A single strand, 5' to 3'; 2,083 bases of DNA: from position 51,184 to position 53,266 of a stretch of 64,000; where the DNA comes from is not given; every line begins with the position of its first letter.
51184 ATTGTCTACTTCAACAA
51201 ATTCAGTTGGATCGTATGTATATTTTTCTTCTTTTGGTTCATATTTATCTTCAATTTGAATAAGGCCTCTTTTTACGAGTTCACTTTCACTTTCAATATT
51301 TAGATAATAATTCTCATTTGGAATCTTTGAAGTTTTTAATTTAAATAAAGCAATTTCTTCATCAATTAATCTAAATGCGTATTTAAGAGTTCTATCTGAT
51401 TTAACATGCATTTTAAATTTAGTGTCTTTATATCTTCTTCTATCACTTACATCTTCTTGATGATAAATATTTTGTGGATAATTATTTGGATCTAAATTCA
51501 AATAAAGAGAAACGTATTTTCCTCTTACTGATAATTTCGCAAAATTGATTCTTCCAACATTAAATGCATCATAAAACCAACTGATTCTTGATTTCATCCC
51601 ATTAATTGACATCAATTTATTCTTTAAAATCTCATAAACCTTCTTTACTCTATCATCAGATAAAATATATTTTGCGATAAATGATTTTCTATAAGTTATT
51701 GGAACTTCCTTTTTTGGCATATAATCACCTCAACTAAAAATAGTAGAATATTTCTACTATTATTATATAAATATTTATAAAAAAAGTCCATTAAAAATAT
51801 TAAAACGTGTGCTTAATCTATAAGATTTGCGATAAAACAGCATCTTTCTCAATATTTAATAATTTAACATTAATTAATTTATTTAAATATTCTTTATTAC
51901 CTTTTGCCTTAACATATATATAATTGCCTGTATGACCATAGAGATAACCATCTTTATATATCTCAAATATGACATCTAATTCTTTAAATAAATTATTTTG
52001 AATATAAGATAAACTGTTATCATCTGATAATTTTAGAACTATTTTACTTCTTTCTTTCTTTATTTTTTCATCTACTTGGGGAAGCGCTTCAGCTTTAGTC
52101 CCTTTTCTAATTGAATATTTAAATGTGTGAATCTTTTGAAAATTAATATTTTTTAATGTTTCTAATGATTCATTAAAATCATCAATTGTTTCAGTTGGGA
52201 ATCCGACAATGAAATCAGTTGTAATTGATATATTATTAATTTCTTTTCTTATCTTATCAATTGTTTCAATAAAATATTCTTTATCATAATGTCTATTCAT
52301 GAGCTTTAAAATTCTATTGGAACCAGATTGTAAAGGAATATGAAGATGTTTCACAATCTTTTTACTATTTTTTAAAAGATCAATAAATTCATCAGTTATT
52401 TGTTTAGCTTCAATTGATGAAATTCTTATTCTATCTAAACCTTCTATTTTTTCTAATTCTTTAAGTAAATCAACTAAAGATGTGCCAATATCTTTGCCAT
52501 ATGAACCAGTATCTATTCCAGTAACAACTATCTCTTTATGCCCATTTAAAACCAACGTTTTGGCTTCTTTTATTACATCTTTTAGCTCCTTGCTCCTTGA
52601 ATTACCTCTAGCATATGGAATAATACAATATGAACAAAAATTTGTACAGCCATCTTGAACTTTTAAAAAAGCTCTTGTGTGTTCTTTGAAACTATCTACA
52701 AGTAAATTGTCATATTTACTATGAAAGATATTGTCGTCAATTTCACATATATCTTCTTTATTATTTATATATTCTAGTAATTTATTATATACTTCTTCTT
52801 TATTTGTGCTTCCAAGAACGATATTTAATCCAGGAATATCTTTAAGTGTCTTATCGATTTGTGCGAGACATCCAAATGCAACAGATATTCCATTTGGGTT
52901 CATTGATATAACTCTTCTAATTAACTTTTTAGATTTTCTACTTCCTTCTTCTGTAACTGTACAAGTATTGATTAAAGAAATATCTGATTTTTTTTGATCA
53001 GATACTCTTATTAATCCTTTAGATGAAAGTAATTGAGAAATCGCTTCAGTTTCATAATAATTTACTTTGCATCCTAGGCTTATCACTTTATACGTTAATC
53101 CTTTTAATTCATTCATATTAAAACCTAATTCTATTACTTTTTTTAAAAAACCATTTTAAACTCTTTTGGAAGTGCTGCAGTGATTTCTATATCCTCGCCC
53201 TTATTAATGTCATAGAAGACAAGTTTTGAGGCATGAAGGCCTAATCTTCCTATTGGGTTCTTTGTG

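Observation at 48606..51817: Three-gene island of unknowns between rpsU and mtaB in an otherwise textbook backbone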

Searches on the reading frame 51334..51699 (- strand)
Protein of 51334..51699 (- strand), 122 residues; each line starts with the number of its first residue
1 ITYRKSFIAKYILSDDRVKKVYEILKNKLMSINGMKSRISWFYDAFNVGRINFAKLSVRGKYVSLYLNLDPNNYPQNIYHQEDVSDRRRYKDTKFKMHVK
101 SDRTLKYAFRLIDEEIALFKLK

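Call 35: search_solved_structures(query=A4, max_evalue=10, show_alignments=2)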
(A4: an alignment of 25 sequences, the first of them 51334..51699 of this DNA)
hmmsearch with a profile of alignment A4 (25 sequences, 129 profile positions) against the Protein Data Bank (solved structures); distinct sequences matched with E-value up to 10: 0.

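Call 36: search_protein_families(library=pfam, alignment_id=A4, max_evalue=1)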
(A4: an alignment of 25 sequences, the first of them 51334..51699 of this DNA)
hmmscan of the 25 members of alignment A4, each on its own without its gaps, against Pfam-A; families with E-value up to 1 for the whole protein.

A. member 1, window:51334-51699:- (122 aa): 1 family
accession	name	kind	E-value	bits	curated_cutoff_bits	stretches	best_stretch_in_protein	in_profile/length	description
PF23147.2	GDH2_N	-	0.12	13.1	27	1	16-56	6-47/65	NAD-dependent glutamate dehydrogenase, N-terminal domain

B. families by the number of members that match (of 25 scanned): 8 families
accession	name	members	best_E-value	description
PF23147.2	GDH2_N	2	0.017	NAD-dependent glutamate dehydrogenase, N-terminal domain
PF12663.12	DUF3788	2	0.068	Protein of unknown function (DUF3788)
PF13543.13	SAM_KSR1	1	0.0072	SAM like domain present in kinase suppressor RAS 1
PF25437.1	BRWD1_N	1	0.071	BRWD1-like, N-terminal domain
PF02198.23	SAM_PNT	1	0.12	Sterile alpha motif (SAM)/Pointed domain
PF21083.2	ZapC_N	1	0.14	Cell-division protein ZapC, N-terminal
PF19765.4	DUF6252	1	0.16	Family of unknown function (DUF6252)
PF21425.3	DTP-pb9_A-dom_N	1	0.24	Distal tail protein pb9, A domain, N-terminal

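Call 45: predict_structure(alignment_id=A5)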
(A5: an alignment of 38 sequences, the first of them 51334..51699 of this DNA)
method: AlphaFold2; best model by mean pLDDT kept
length: 122 residues; sequences in the alignment: 38
mean_pLDDT: 94.5   pTM: 0.86
mean pLDDT of the five models: 94.5, 94.2, 93.9, 93.8, 93.1
residues with pLDDT >= 90: 115; 70-90: 5; 50-70: 2; < 50: 0
segments of 3 or more residues with pLDDT < 50: none
pLDDT, mean of each block of 10 residues (from residue 1): 85 95 98 96 95 95 96 92 94 96 96 96 87
secondary structure, 60 per line:
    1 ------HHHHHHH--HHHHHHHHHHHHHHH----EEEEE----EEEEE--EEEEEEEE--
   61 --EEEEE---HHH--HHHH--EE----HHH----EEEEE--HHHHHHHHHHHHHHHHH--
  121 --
elements in order: H7-13 H16-30 E35-39 E44-48 E51-58 E63-67 H76-79 E95-99 H102-118

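Call 47: fold_search(model_id=the predicted structure, library=pdb)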
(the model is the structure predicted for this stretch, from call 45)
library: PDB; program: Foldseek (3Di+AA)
matches with E <= 10: 213; with E <= 0.001: 0
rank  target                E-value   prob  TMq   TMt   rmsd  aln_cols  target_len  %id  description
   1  2fki_MODEL_1_A        1.9e-02  1.00  0.58  0.59   4.5       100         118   14  NMR Structure of Protein yjbR from Escherichia coli; Northeast Structural Genomics Consortium Target ER226 (released 2006-02-28)
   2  9t2w_A                3.9e-02  0.97  0.51  0.51   5.8       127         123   14  YdhG-like domain-containing protein (Frataxin) from Listeria monocytogenes (released 2025-11-19)
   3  2oc6_A                4.4e-02  0.96  0.48  0.48   6.1       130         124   18  Crystal structure of a protein from the duf1801 family (ydhg, bsu05750) from bacillus subtilis at 1.75 A resolution (released 2007-01-16)
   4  9t2w_B                1.7e-01  0.85  0.50  0.50   5.6       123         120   12  YdhG-like domain-containing protein (Frataxin) from Listeria monocytogenes (released 2025-11-19)
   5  1jg8_D                3.1e-01  0.28  0.35  0.17   5.5       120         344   18  Crystal Structure of Threonine Aldolase (Low-specificity) (released 2001-07-04)
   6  8ow1_O                3.5e-01  0.38  0.37  0.22   7.7       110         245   13  Cryo-EM structure of the yeast Inner kinetochore bound to a CENP-A nucleosome. (released 2023-08-09)
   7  2od0_A                3.9e-01  0.47  0.42  0.47   5.3        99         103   19  The crystal structure of gene product VP1028 from Vibrio parahaemolyticus (released 2007-01-23)
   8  6fco_C                5.0e-01  0.44  0.29  0.29   7.0        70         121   10  Structural and functional characterisation of Frataxin (FXN) like protein from Chaetomium thermophilum (released 2019-01-23)
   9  1yb3                  5.0e-01  0.35  0.42  0.34   7.8       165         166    8  Conserved hypothetical protein Pfu-178653-001 from Pyrococcus furiosus (released 2005-02-01)
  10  2fm1_D                5.3e-01  0.21  0.35  0.17   5.5       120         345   18  Crystal structure of L-ALLO-threonine aldolase (tm1744) from Thermotoga maritima at 2.25 A resolution (released 2006-01-31)
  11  1jg8_C                5.9e-01  0.20  0.35  0.17   5.6       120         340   18  Crystal Structure of Threonine Aldolase (Low-specificity) (released 2001-07-04)
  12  9e9j_A                5.9e-01  0.20  0.35  0.17   5.6       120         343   18  L-allo-threonine aldolase from Thermotoga maritima, N308E-Y87A-R122G-P121D Mutant (released 2025-07-23)
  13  6fco_D                6.7e-01  0.38  0.30  0.32   6.7        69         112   10  Structural and functional characterisation of Frataxin (FXN) like protein from Chaetomium thermophilum (released 2019-01-23)
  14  6fco_A                6.7e-01  0.38  0.30  0.30   7.0        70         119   10  Structural and functional characterisation of Frataxin (FXN) like protein from Chaetomium thermophilum (released 2019-01-23)
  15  4wac                  8.0e-01  0.23  0.27  0.08   9.9        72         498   11  Crystal Structure of TarM (released 2015-02-25)
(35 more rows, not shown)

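Call 48: search_protein_representatives(alignment_id=A5)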
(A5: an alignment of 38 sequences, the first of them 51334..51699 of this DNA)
Query: 38 sequences, 129 profile positions. Proteins with E-value up to 0.001 (for the whole library): 3500; up to 1e-10: 3172; up to 1e-30: 1480. The best 150 are listed.
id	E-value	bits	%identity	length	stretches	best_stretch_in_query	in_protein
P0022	2.0e-184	619.4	-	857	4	5-125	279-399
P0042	8.7e-165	556.0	-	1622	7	9-125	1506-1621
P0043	2.8e-156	528.5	-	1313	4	5-127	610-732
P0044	2.1e-155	525.7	-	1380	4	2-127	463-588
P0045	5.0e-154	521.2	-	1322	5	4-126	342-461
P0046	1.6e-153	519.6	-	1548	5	5-125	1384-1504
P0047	6.7e-147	498.1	-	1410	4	5-124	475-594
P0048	2.9e-142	483.1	-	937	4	3-127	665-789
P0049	6.3e-138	469.1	-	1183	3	7-128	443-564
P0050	7.7e-135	459.1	-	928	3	3-126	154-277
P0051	1.1e-131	448.9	-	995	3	3-127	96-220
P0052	2.4e-130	444.6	-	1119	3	3-126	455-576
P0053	2.1e-128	438.3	-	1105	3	3-126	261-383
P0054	1.3e-127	435.8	-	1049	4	3-126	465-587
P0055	5.0e-127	433.9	-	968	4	4-124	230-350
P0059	4.8e-120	411.3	-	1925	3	3-127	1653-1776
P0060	8.9e-120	410.4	-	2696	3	3-126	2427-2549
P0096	1.4e-92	322.5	-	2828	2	2-128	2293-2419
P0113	3.3e-86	301.9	-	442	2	3-128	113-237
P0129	2.1e-82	289.6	-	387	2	6-128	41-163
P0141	7.9e-81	284.5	-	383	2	5-123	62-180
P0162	7.4e-78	274.9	-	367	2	2-126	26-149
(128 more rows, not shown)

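Call 49: search_protein_families(library=pfam, proteins=[P0060, P0096, P0059, P0043, P0113, P0129], max_evalue=0.001)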
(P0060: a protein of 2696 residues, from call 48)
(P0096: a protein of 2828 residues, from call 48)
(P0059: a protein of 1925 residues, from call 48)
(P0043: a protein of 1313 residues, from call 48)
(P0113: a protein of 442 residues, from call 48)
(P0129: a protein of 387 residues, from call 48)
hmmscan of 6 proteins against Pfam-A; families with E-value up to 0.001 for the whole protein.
P0060 (2696 aa): 3 families
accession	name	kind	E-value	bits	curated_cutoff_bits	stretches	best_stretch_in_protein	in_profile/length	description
PF18889.6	Beta_helix_3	-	9.8e-16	57.9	27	1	635-657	1-20/20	Beta helix repeat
PF09479.16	Flg_new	-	1.1e-13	51.5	27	1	1393-1458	1-64/65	Listeria-Bacteroides repeat domain (List_Bact_rpt)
PF00828.25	Ribosomal_L27A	-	1.3e-08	35.6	21.5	1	2625-2692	2-71/72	Ribosomal proteins 50S-L15, 50S-L18e, 60S-L27A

P0096 (2828 aa): 2 families
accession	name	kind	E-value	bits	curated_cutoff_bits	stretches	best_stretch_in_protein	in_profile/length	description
PF00828.25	Ribosomal_L27A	-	3.2e-14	53.5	21.5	1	2757-2824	2-71/72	Ribosomal proteins 50S-L15, 50S-L18e, 60S-L27A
PF02095.21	Extensin_1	-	5.8e-05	23.4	105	1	2225-2274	73-122/171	Extensin-like protein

P0059 (1925 aa): 4 families
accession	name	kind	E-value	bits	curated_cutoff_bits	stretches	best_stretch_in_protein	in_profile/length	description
PF09479.16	Flg_new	-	1.2e-33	115.5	27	2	339-404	2-65/65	Listeria-Bacteroides repeat domain (List_Bact_rpt)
PF00828.25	Ribosomal_L27A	-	1.5e-12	48.2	21.5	1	1853-1921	1-71/72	Ribosomal proteins 50S-L15, 50S-L18e, 60S-L27A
PF18039.7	UBA_6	-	0.00077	19.9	23.5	0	1384-1403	9-28/42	UBA-like domain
PF07813.17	LTXXQ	-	0.00098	20.2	24.3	0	1103-1125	75-97/100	LTXXQ motif family protein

P0043 (1313 aa): 1 family
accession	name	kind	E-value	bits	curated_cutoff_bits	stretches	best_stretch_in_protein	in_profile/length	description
PF09823.15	DUF2357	-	4.7e-07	29.7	23.3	1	68-176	89-197/251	Domain of unknown function (DUF2357)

P0113 (442 aa): 0 families

P0129 (387 aa): 0 families

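Call 77: search_protein_families(library=padloc, proteins=[P0129, P0141, P0162, P0113, P0043], max_evalue=0.001)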
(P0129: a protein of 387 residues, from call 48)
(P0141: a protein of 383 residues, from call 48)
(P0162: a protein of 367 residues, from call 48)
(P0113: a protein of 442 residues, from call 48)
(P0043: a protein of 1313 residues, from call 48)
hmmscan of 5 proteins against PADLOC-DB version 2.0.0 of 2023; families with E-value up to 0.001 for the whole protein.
P0129 (387 aa): 2 families
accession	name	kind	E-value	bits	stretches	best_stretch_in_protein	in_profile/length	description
PDLC04945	PDC-S18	-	2.8e-19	67.5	2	210-315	192-298/302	-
PDLC04946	PDC-S18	-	4.3e-13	47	2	204-330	204-332/365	-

P0141 (383 aa): 2 families
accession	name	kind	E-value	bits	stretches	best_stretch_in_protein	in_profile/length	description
PDLC04946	PDC-S18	-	3.7e-10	37.3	1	249-370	196-313/365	-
PDLC04945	PDC-S18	-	3.4e-07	27.9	0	52-175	176-300/302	-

P0162 (367 aa): 2 families
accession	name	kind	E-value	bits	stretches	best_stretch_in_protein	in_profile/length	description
PDLC04945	PDC-S18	-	5.7e-13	46.8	2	38-141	195-300/302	-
PDLC04946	PDC-S18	-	3.6e-11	40.7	2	193-323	199-332/365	-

P0113 (442 aa): 0 families

P0043 (1313 aa): 2 families
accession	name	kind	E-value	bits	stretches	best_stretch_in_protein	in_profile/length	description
PDLC04945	PDC-S18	-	1.6e-17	61.8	2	623-723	199-300/302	-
PDLC04946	PDC-S18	-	6.7e-15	53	0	616-737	210-333/365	-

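Call 89: fold_search(model_id=the predicted structure, library=viral)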
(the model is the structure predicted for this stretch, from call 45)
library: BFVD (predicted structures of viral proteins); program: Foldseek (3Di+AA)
matches with E <= 10: 550; with E <= 0.001: 2
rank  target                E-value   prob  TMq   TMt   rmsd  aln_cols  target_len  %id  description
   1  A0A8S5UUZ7            2.3e-04  1.00  0.67  0.38   3.2       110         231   10  DUF5655 domain-containing protein [Siphoviridae sp. ctaDn21]
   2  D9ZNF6                3.1e-04  1.00  0.67  0.40   3.0       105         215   12  (no name in the UniProt tables at hand)
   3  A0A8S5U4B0            5.1e-02  0.91  0.44  0.33   5.1       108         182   13  Uncharacterized protein [Siphoviridae sp. ct6GI21]
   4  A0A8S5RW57            5.1e-02  0.84  0.44  0.43   5.7       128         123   13  Uncharacterized protein [Siphoviridae sp. ctHip2]
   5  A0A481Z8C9            9.3e-02  0.38  0.26  0.20  13.3        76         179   21  MORN repeat protein [Pithovirus LCPAC201]
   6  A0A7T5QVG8            1.8e-01  0.69  0.45  0.36   5.0       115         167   13  (no name in the UniProt tables at hand)
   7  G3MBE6                2.1e-01  0.44  0.38  0.36   7.5       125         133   10  Gp76 [Bacillus phage G]
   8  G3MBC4                2.3e-01  0.63  0.42  0.21   5.7       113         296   11  Gp54 [Bacillus phage G]
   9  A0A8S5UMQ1            2.3e-01  0.54  0.43  0.33   6.2       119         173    7  ALC protein [Myoviridae sp. ctCo31]
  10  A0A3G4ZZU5            2.4e-01  0.35  0.34  0.35   6.4       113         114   12  Uncharacterized protein [Harvfovirus sp.]
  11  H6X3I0                2.4e-01  0.25  0.30  0.26  10.4       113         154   13  Uncharacterized protein [Klebsiella phage vB_KleM_RaK2]
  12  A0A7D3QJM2            2.5e-01  0.11  0.24  0.13  11.7       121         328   14  (no name in the UniProt tables at hand)
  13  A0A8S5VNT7            3.0e-01  0.60  0.30  0.27   5.7        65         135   12  (no name in the UniProt tables at hand)
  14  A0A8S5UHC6            3.4e-01  0.47  0.29  0.38   3.7        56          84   11  Lsm C-terminal [Siphoviridae sp. ct0eR1]
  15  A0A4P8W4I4            3.4e-01  0.23  0.32  0.25  11.3       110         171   12  (no name in the UniProt tables at hand)
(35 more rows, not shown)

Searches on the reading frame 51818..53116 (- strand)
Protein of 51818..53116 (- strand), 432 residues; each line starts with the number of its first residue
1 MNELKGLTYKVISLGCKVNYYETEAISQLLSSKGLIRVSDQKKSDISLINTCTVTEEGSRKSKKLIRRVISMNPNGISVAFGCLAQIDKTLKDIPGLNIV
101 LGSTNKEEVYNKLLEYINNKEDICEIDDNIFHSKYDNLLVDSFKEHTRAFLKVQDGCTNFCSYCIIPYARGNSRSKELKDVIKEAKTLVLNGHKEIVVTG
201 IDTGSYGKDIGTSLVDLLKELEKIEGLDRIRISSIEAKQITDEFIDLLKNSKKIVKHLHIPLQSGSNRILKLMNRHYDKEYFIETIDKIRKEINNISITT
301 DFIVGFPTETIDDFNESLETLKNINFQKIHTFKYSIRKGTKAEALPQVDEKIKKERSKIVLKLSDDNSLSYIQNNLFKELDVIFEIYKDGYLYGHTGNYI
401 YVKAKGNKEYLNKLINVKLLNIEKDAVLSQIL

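Call 3: search_protein_families(library=pfam, proteins=[window:51818-53116:-], max_evalue=1)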
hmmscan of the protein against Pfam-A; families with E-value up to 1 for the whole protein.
window:51818-53116:- (432 aa): 2 families
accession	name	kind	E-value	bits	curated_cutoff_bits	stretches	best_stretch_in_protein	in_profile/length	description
PF04055.27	Radical_SAM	-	2.6e-29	103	29.5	1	152-320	2-165/166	Radical SAM superfamily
PF00919.26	UPF0004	-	2e-19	69.8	27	1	9-91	2-86/98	Uncharacterized protein family UPF0004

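Call 4: search_protein_families(library=ncbifam, proteins=[window:51818-53116:-], max_evalue=1)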
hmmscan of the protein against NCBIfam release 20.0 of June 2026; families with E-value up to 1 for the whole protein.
window:51818-53116:- (432 aa): 37 families (the best 25 are shown)
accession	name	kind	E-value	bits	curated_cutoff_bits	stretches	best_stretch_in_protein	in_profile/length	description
TIGR01579.1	MiaB-like-C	equivalog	2.3e-125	419.1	357.05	1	12-418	2-415/416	tRNA (N(6)-L-threonylcarbamoyladenosine(37)-C(2))-methylthiotransferase MtaB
TIGR00089.1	TIGR00089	subfamily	3.7e-123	411.5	251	1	8-426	1-426/429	MiaB/RimO family radical SAM methylthiotransferase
TIGR01574.1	miaB-methiolase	equivalog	7.5e-91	305.3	355.3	1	11-427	4-432/437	tRNA (N6-isopentenyl adenosine(37)-C2)-methylthiotransferase MiaB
TIGR01125.1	TIGR01125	equivalog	4.4e-80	269.8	356.95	1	10-390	3-383/432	30S ribosomal protein S12 methylthiotransferase RimO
TIGR01578.1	MiaB-like-B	hypoth_equivalog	1.4e-79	267.9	314.7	1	13-425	6-414/421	tRNA (N(6)-L-threonylcarbamoyladenosine(37)-C(2))-methylthiotransferase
NF010916.0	PRK14336.1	equivalog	2.2e-58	198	606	1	9-421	4-402/418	tRNA (N6-isopentenyl adenosine(37)-C2)-methylthiotransferase MiaB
TIGR04013.1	B12_SAM_MJ_1487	hypoth_equivalog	5.8e-23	81.4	251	1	66-364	60-373/382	TIGR04013 family B12-binding domain/radical SAM domain-containing protein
TIGR04014.1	B12_SAM_MJ_0865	equivalog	2.1e-22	79.5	360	1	149-328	161-340/434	methyl-coenzyme M reductase glutamine C-methyltransferase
TIGR04479.1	bcpD_PhpK_rSAM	subfamily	8.8e-12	44.1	600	1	149-324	242-409/504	PhpK family radical SAM P-methyltransferase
TIGR01212.1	TIGR01212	equivalog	3.6e-10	39.4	180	1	240-343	121-224/302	tRNA modification radical SAM protein MnmL/YtqA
TIGR04072.2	rSAM_ladder_B12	equivalog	3.7e-10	39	360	1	127-355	158-381/443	lipid biosynthesis B12-binding/radical SAM protein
TIGR03960.1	rSAM_fuse_unch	hypoth_equivalog_domain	4.2e-10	38.7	462.3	1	138-324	242-424/605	TIGR03960 family B12-binding radical SAM protein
TIGR00538.1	hemN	equivalog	1.4e-09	37.3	324.95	1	227-353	135-266/454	oxygen-independent coproporphyrinogen III oxidase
TIGR03471.1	HpnJ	equivalog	1.8e-08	33.7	577.6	1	136-336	186-377/472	hopanoid biosynthesis associated radical SAM protein HpnJ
TIGR03994.1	rSAM_HemZ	equivalog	3.3e-08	33.1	321.4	1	157-357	94-299/401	coproporphyrinogen dehydrogenase HemZ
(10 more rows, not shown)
